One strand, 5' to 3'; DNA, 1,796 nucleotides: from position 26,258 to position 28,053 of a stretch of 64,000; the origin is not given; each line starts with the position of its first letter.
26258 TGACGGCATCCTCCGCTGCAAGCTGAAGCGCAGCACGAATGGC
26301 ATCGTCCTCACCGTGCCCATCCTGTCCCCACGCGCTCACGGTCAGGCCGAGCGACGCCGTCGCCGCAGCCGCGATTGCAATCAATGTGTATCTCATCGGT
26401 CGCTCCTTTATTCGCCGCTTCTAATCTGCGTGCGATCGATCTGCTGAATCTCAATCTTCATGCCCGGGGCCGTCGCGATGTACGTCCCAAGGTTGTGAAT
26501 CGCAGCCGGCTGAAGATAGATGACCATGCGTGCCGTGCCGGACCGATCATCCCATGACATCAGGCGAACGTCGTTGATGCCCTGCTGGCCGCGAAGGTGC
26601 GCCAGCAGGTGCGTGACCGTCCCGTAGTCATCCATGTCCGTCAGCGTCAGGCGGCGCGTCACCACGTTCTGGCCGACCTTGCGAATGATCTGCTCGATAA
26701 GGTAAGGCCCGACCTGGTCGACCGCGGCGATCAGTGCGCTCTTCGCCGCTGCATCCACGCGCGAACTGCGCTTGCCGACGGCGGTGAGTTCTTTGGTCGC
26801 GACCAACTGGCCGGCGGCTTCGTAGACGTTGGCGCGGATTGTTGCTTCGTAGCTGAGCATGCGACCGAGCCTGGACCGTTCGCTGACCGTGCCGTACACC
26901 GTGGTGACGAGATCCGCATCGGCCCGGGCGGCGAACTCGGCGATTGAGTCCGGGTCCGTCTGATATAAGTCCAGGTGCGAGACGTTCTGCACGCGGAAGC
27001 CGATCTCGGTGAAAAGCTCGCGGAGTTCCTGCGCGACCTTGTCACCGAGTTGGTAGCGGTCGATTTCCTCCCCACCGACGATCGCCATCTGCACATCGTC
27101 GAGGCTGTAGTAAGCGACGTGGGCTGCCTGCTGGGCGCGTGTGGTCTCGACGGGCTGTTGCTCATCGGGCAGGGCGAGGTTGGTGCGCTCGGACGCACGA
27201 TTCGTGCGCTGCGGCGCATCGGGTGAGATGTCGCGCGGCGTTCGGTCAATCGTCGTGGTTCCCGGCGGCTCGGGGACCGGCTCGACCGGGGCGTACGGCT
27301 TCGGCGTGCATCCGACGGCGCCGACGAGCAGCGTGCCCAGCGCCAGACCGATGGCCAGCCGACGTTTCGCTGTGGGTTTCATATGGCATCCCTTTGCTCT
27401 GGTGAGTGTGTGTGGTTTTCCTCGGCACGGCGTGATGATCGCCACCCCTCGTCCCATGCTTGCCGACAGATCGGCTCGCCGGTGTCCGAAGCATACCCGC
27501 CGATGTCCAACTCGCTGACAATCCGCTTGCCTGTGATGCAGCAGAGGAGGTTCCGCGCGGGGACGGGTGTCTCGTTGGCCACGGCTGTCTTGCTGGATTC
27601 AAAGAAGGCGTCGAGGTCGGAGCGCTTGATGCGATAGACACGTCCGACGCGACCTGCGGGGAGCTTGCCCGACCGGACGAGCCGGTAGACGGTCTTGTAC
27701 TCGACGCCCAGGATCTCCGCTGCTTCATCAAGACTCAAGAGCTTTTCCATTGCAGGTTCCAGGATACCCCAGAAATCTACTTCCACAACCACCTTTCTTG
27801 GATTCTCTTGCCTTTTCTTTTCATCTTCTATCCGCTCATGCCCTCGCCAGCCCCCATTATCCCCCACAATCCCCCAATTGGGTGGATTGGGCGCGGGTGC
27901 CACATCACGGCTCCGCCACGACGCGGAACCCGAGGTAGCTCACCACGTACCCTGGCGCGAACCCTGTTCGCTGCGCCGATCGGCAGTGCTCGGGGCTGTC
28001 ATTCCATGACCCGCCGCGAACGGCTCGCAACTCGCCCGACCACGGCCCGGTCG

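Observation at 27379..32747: Minus-strand signalling cluster: FGE-lipoprotein, unknown 427-aa protein, Ser/Thr kinase::FGE fusion, and HTH protein translationally coupled onward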

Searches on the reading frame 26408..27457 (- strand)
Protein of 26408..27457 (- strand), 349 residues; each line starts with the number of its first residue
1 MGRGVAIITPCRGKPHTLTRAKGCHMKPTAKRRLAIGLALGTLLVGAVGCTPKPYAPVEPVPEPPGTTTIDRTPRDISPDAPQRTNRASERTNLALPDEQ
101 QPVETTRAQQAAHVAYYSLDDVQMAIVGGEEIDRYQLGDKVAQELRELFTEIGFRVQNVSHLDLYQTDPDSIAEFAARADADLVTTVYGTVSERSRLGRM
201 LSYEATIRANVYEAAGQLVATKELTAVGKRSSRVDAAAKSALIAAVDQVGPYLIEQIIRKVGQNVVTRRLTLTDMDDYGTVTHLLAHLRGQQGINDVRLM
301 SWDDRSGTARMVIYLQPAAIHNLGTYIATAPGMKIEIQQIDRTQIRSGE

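Call 3: search_protein_families(library=pfam, proteins=[window:26408-27457:-], max_evalue=0.01)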
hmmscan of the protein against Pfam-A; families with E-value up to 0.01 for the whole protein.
window:26408-27457:- (349 aa): 0 families

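Call 4: search_protein_families(library=ncbifam, proteins=[window:26408-27457:-], max_evalue=0.01)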
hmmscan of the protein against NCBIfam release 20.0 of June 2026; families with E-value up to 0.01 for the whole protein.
window:26408-27457:- (349 aa): 0 families

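Call 5: search_protein_families(library=padloc, proteins=[window:26408-27457:-], max_evalue=0.01)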
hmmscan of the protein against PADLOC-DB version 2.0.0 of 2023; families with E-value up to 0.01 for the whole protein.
window:26408-27457:- (349 aa): 0 families

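Call 9: search_protein_families(library=pfam, proteins=[window:26408-27385:-], max_evalue=10)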
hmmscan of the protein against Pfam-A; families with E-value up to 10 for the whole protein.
window:26408-27385:- (325 aa): 0 families

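Call 28: search_protein_families(library=phrogs, proteins=[window:26408-27385:-], max_evalue=1)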
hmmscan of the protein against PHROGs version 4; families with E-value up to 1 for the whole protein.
window:26408-27385:- (325 aa): 0 families

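Call 35: find_homologous_proteins(query=window:26408-27385:-)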
Query window:26408-27385:- (325 aa): 12 proteins with E <= 0.001 among 8000 candidates.
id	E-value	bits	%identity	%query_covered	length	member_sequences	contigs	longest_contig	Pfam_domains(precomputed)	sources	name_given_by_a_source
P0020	1.9e-206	702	100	100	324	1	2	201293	-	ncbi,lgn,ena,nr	ncbi:MAG: hypothetical protein KAS72_05450 [Phycisphaerales bacterium]|nr:hypothetical protein [Phyc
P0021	3.6e-89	317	52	94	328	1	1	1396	-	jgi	jgi:hypothetical protein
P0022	1.2e-88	316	50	94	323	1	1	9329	-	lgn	-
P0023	1.2e-87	312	56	79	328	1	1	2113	-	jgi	jgi:hypothetical protein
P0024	8.4e-85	303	49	98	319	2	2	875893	-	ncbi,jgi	jgi:hypothetical protein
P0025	1.7e-82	295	53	81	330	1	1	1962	-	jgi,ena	-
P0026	1.1e-81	293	53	79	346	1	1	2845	-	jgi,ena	-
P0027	6.4e-81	290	51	86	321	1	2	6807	-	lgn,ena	-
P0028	2.1e-80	289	49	89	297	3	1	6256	-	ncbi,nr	ncbi:MAG: hypothetical protein EA377_02300 [Phycisphaerales bacterium]|nr:MAG: hypothetical protein 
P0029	6.8e-78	280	48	86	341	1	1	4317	-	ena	-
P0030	2.0e-69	253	50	76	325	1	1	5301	-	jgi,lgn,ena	-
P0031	1.2e-36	145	35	78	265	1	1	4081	-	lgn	-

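Call 37: find_encoding_contigs(protein=P0024, flank=10000, max_places=1)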
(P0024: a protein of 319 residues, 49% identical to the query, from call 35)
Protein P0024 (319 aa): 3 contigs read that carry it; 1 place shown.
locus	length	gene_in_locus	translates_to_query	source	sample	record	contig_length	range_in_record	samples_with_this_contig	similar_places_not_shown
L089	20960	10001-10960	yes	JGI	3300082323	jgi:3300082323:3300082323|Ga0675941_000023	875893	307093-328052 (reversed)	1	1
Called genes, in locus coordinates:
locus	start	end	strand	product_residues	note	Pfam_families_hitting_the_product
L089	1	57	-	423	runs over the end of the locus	-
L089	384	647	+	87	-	PF01106:NifU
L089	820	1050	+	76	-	PF02599:CsrA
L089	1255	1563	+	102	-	PF07719:TPR_2 (faint), PF12895:ANAPC3 (weak), PF13181:TPR_8 (faint), PF13428:TPR_14 (faint), PF13432:TPR_16 (faint), PF14559:TPR_19 (weak), PF13174:TPR_6 (faint), PF14559:TPR_19 (weak), +5 more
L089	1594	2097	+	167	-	PF21982:RecX_HTH1 (faint), PF02631:RecX_HTH2 (weak), PF21981:RecX_HTH3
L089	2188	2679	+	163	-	-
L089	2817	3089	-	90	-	PF01541:GIY-YIG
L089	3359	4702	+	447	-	PF01979:Amidohydro_1, PF07969:Amidohydro_3 (faint), PF12890:DHOase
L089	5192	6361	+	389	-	-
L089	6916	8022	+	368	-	-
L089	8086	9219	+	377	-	-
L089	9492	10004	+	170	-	PF12728:HTH_17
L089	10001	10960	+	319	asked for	-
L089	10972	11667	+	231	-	-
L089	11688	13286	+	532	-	PF01145:Band_7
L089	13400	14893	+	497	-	PF07676:PD40 (faint), PF26549:Tricorn_N, PF00930:DPPIV_N (faint), PF26550:Tricorn_2nd (weak), PF26549:Tricorn_N (weak)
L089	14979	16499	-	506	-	-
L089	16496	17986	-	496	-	PF01656:CbiA, PF06564:CBP_BcsQ, PF09140:MipZ (faint), PF10609:ParA (faint), PF13614:AAA_31, PF02922:CBM_48, PF16561:AMPK1_CBM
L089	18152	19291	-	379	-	PF00465:Fe-ADH, PF13685:Fe-ADH_2, PF01761:DHQ_synthase, PF24621:DHQS_C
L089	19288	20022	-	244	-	-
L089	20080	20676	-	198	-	PF25063:ARM_TT21_C (weak), PF13181:TPR_8 (faint), PF13424:TPR_12 (faint), PF00515:TPR_1 (faint), PF07719:TPR_2 (faint), PF14559:TPR_19 (weak), PF13431:TPR_17 (faint), PF13176:TPR_7 (faint)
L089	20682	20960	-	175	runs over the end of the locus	-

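Call 38: find_encoding_contigs(protein=P0022, flank=10000, max_places=1)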
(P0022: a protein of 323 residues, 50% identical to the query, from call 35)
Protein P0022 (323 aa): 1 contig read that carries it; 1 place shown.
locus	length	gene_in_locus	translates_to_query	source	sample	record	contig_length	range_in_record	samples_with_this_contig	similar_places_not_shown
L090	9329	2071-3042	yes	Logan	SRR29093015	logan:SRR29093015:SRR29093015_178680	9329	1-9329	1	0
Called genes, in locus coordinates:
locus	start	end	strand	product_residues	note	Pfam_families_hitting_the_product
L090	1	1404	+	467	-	?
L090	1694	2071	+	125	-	PF12728:HTH_17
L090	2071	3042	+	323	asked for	-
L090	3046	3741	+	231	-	-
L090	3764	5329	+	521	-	PF01145:Band_7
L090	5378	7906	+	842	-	PF00069:Pkinase, PF07714:PK_Tyr_Ser-Thr, PF01636:APH (faint), PF03109:ABC1 (weak), PF03781:FGE-sulfatase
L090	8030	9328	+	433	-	?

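Call 39: find_encoding_contigs(protein=P0027, flank=10000, max_places=1)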
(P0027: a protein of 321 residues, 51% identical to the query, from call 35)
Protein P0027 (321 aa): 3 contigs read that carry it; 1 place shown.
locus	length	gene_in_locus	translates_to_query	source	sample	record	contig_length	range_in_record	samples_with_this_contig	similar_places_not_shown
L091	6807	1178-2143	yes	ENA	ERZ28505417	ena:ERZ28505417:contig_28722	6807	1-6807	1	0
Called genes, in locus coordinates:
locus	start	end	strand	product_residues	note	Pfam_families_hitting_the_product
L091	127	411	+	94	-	-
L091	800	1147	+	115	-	PF12728:HTH_17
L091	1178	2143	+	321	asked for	-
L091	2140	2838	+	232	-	-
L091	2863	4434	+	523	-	PF01145:Band_7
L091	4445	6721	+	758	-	PF00069:Pkinase, PF01636:APH (faint), PF07714:PK_Tyr_Ser-Thr, PF03109:ABC1, PF03781:FGE-sulfatase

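Call 60: predict_structure(alignment_id=A2)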
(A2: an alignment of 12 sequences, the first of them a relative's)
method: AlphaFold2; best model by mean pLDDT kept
length: 324 residues; sequences in the alignment: 12
mean_pLDDT: 71.4   pTM: 0.48
mean pLDDT of the five models: 71.4, 70.9, 70.6, 69.9, 67.5
residues with pLDDT >= 90: 52; 70-90: 145; 50-70: 60; < 50: 67
segments of 3 or more residues with pLDDT < 50: 1-3, 21-32, 39-58, 68-72, 83-93, 237-239, 318-324
pLDDT, mean of each block of 10 residues (from residue 1): 50 53 45 51 42 44 57 50 47 60 82 79 70 72 85 84 92 94 87 84 94 92 82 58 80 88 87 83 83 80 86 61 27
secondary structure, 60 per line:
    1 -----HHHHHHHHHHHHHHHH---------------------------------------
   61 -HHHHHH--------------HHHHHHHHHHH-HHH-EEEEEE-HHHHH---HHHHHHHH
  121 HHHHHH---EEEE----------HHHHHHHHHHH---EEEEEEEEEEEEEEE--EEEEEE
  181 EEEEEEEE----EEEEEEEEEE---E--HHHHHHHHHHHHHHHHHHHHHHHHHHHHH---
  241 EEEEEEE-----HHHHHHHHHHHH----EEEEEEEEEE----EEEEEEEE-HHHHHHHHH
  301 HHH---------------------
elements in order: H6-21 H62-67 H82-92 E98-103 H105-109 H113-126 E130-133 H144-154 E158-172 E175-188 E193-202 H209-237 E241-247 H253-264 E269-278 E283-290 H292-303

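Call 78: find_related_loci(query=A2, collection=metagenome_contigs, flank=10000)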
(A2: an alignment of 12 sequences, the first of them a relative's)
Query A2 (324 aa) in metagenome_contigs; peptide patterns used: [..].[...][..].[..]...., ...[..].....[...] (x = any residue, [..] = any of these).
130 stretches matched a pattern; 4 encode a relative of the query (tblastn E <= 1e-3); 4 distinct loci.
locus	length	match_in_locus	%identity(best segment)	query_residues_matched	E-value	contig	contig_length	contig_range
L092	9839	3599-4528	49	6-322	1e-89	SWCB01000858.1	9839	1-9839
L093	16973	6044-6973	49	6-322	3e-87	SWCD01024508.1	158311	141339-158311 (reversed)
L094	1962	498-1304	53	50-313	8e-84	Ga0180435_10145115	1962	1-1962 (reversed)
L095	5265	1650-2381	50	68-313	1e-70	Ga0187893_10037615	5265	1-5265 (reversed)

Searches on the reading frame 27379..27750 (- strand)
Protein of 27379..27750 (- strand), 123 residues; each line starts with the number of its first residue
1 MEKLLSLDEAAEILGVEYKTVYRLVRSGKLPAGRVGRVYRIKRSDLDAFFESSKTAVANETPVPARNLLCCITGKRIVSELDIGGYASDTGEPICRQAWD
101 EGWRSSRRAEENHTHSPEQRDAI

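Call 28: search_protein_families(library=phrogs, proteins=[window:27379-27750:-], max_evalue=1)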
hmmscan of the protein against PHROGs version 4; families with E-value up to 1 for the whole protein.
window:27379-27750:- (123 aa): 23 families
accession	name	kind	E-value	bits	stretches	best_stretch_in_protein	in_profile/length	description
phrog_66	-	integration and excision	4.5e-12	47.3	1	1-60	90-150/412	excisionase and transcriptional regulator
phrog_2907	-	integration and excision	3.4e-09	38.2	1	1-61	3-68/117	excisionase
phrog_7338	-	unknown function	1.4e-08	35.9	1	2-56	28-83/87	-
phrog_6401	-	DNA, RNA and nucleotide metabolism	2.3e-08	34.8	1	3-50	8-56/64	DNA binding protein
phrog_1840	-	integration and excision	1e-06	30.1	1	5-59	7-62/90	excisionase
phrog_15534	-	DNA, RNA and nucleotide metabolism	5.9e-06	27.8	1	3-52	42-90/93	HTH DNA binding protein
phrog_597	-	DNA, RNA and nucleotide metabolism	1.8e-05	25.8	1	1-52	109-163/200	DNA binding protein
phrog_668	-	DNA, RNA and nucleotide metabolism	6.7e-05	23.6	1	3-57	62-117/181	HTH DNA binding protein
phrog_10045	-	DNA, RNA and nucleotide metabolism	7.2e-05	23.6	1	2-51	18-68/74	HTH DNA binding protein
phrog_1877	-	DNA, RNA and nucleotide metabolism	0.00042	21.2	1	3-54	59-110/129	DNA binding protein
phrog_12527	-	integration and excision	0.00076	20.6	1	4-58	29-83/130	excisionase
phrog_25262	-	unknown function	0.00077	20.4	1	3-62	33-93/106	-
phrog_2474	-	transcription regulation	0.00082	20.3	1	2-32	46-76/118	MerR-like transcriptional regulator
phrog_28156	-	unknown function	0.0012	19.9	1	3-52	8-58/156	-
phrog_57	-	head and packaging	0.0017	19.2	1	1-61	9-70/199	terminase small subunit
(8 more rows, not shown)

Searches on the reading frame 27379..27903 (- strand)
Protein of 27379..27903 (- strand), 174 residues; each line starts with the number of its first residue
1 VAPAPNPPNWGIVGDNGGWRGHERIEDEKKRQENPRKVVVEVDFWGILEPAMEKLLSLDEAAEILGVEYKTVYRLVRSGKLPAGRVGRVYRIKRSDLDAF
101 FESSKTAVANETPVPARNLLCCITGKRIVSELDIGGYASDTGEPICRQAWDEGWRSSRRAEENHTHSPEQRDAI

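Call 3: search_protein_families(library=pfam, proteins=[window:27379-27903:-], max_evalue=0.01)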
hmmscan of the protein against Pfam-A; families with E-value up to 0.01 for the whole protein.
window:27379-27903:- (174 aa): 3 families
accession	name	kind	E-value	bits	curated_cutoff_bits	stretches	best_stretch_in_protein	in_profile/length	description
PF12728.13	HTH_17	-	6.6e-19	68.4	27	1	55-103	1-49/51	Helix-turn-helix domain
PF21531.3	Rv2175c_wHTH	-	0.00015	22.1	27.1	1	51-89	11-49/57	DNA-binding protein Rv2175c, wHTH domain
PF13338.12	AbiEi_4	-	0.0014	19.2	25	1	55-81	13-38/49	Transcriptional regulator, AbiEi antitoxin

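Call 4: search_protein_families(library=ncbifam, proteins=[window:27379-27903:-], max_evalue=0.01)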
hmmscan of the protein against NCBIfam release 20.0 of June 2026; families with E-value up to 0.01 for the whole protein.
window:27379-27903:- (174 aa): 4 families
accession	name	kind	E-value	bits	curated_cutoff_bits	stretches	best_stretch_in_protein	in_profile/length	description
TIGR01764.1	excise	domain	4.5e-17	62.2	28.8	1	55-102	1-48/49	excisionase family DNA-binding protein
NF047737.1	antiphage_MADS1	equivalog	1.3e-11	44.5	80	1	53-99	1-47/49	methylation-associated defense system helix-turn-helix domain-containing protein MAD1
NF040990.2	MamR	equivalog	8.7e-06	26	100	1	53-101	41-89/91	magnetosome protein MamR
NF033518.0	transpos_IS607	equivalog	0.00068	19.2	110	1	60-111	2-55/187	IS607 family transposase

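Call 5: search_protein_families(library=padloc, proteins=[window:27379-27903:-], max_evalue=0.01)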
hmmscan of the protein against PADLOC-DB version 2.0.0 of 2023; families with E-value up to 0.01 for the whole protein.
window:27379-27903:- (174 aa): 1 family
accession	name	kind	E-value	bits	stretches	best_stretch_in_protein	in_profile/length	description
PDLC04133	mad1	-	3.6e-11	41.2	1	52-100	2-50/60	mads_1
